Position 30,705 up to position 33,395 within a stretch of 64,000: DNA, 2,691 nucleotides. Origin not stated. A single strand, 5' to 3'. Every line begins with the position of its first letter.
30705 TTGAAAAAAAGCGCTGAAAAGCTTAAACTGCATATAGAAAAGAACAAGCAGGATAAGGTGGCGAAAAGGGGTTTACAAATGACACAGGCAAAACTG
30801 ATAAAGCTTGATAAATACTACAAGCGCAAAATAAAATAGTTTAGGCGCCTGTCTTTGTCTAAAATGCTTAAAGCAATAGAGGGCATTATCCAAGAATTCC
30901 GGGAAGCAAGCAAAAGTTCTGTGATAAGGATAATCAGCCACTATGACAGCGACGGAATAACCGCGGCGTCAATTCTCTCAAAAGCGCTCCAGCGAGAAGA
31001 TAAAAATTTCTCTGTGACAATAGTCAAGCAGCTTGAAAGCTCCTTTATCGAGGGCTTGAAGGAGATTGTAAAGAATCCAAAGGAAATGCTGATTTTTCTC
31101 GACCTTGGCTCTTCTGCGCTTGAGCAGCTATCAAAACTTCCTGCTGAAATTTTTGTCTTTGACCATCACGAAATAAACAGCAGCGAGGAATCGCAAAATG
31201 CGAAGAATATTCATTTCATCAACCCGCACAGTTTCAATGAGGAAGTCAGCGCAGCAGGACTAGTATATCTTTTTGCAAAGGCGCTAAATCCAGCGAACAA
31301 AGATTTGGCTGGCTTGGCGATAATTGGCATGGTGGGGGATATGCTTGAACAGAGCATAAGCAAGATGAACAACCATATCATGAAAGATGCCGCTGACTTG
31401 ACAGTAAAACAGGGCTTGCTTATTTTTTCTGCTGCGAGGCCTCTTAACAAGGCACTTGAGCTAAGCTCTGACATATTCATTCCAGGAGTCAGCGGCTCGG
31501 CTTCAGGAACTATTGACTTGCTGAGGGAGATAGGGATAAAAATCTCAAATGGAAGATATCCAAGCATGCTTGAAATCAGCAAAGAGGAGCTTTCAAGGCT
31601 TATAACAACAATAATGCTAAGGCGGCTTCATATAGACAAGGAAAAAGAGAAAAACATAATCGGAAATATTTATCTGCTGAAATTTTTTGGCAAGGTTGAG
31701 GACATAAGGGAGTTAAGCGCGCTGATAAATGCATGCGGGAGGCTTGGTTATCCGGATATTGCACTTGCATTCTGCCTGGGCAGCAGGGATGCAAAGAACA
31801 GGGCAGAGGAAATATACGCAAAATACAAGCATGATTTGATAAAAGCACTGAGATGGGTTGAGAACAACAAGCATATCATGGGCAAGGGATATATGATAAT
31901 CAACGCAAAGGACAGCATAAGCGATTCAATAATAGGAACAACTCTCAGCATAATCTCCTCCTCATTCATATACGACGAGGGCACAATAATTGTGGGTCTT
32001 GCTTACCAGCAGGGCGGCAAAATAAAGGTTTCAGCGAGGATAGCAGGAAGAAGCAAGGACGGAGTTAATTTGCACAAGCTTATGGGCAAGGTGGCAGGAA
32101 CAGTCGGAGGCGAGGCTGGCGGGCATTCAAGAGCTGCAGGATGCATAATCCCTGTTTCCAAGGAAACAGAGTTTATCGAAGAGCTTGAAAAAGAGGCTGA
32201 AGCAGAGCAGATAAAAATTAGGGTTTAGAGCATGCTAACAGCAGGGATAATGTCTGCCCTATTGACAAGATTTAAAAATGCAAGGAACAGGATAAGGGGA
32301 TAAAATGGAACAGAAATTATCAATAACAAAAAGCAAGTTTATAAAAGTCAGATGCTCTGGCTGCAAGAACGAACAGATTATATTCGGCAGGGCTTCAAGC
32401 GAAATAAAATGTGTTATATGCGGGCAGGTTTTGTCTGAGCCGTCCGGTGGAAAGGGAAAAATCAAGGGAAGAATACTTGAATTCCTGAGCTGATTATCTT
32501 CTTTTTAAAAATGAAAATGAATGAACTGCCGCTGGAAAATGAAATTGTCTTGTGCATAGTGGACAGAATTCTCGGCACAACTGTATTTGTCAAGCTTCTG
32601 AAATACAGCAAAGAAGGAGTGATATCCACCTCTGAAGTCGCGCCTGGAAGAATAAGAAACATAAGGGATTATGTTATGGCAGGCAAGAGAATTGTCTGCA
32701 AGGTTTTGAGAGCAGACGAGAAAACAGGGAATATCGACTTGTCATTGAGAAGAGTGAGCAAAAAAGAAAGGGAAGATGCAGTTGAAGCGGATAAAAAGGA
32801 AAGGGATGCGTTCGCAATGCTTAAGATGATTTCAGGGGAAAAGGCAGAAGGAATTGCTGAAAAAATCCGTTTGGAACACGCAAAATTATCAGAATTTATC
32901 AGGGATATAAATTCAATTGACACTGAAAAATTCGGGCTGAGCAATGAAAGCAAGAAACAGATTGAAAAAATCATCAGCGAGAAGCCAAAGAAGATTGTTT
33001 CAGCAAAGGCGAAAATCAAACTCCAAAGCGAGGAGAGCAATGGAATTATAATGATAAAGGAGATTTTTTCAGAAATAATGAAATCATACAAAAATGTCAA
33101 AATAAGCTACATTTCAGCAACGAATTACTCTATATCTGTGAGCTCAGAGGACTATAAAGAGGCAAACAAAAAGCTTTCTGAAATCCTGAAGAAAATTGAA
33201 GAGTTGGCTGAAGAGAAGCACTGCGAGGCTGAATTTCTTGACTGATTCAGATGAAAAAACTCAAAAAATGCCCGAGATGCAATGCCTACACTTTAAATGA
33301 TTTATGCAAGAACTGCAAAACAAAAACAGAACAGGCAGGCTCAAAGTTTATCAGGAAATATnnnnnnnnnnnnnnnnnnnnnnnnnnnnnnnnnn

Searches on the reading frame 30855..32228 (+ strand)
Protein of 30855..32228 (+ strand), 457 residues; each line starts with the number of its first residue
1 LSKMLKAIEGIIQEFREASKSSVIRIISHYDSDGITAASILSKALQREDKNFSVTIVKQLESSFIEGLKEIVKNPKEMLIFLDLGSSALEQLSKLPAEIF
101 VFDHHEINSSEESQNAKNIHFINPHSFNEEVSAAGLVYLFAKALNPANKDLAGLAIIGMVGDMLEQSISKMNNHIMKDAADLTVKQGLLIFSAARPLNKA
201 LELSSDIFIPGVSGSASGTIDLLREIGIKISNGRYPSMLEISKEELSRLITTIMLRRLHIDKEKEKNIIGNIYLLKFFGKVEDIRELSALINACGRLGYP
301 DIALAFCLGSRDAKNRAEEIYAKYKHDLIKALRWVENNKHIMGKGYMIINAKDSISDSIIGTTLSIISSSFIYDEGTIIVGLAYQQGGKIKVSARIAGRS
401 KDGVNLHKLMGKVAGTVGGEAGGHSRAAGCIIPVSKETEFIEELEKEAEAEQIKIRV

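Call 83: search_protein_families(library=pfam, proteins=[window:30855-32228:+], max_evalue=0.001)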
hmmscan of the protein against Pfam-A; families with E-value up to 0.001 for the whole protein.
window:30855-32228:+ (457 aa): 4 families
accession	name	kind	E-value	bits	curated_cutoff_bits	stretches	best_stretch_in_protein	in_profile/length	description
PF02272.25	DHHA1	-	3.9e-14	53.4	25.9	1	363-448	17-100/102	DHHA1 domain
PF01368.27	DHH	-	1.2e-13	51.8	28.1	1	24-159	2-125/125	DHH family, N-terminal domain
PF21763.2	DHH_CID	-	2.2e-10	41.2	27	1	194-261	6-74/84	DHH-CID domain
PF02724.19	CDC45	-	0.00038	19.3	34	0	26-105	3-85/624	CDC45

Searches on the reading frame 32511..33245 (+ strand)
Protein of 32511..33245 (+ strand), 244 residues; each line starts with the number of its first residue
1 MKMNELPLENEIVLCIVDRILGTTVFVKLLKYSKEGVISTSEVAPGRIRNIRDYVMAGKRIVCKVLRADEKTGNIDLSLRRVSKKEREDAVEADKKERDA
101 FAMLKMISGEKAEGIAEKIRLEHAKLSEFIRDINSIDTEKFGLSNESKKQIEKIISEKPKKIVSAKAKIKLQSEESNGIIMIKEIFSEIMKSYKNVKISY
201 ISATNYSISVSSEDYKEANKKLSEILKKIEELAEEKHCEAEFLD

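Call 83: search_protein_families(library=pfam, proteins=[window:32511-33245:+], max_evalue=0.001)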
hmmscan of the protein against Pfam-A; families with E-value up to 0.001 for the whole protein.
window:32511-33245:+ (244 aa): 2 families
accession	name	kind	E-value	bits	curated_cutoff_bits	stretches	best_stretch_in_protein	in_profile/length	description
PF07541.17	EIF_2_alpha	-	2.6e-08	34.3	22.8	1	138-215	31-114/114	Eukaryotic translation initiation factor 2 alpha subunit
PF00575.29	S1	-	0.0001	23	22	1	10-80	5-74/74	S1 RNA binding domain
